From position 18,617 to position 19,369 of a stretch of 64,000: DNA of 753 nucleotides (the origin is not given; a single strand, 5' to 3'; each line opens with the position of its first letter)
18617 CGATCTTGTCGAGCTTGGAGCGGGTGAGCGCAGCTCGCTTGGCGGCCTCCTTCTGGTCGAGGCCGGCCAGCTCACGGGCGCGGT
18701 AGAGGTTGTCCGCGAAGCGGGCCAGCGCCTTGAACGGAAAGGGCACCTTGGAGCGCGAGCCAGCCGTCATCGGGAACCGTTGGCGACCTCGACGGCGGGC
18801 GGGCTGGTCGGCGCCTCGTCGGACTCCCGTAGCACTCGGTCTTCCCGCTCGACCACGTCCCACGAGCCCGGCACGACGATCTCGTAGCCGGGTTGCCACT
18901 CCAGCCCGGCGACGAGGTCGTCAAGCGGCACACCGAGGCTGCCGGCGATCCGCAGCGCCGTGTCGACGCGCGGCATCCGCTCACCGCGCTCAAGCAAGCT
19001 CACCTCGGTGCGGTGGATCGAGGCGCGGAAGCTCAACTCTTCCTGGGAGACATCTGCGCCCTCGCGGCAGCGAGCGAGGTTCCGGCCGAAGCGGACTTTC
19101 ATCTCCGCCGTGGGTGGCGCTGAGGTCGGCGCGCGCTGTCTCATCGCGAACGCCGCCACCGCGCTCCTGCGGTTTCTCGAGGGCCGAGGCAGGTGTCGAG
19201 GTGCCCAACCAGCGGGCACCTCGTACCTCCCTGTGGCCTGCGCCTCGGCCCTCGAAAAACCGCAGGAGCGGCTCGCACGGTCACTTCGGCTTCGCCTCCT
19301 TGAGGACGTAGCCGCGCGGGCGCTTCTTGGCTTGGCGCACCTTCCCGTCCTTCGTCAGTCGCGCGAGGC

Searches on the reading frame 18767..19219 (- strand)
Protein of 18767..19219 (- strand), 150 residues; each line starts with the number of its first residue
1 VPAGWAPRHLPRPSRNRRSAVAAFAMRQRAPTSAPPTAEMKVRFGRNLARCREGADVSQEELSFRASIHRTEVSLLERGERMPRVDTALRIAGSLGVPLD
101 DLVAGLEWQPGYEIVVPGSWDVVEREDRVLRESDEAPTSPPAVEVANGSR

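Call 17: search_protein_families(library=pfam, proteins=[window:18767-19219:-], max_evalue=0.01)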
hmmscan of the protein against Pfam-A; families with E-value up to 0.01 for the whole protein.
window:18767-19219:- (150 aa): 3 families
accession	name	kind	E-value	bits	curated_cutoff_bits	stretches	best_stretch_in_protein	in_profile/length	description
PF01381.28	HTH_3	-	1.7e-11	44.4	23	1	48-102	1-55/55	Helix-turn-helix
PF13560.12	HTH_31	-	5.3e-09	36.7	27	1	43-102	1-61/64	Helix-turn-helix domain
PF12844.13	HTH_19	-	1.9e-05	24.9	30.2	1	45-105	1-61/64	Helix-turn-helix domain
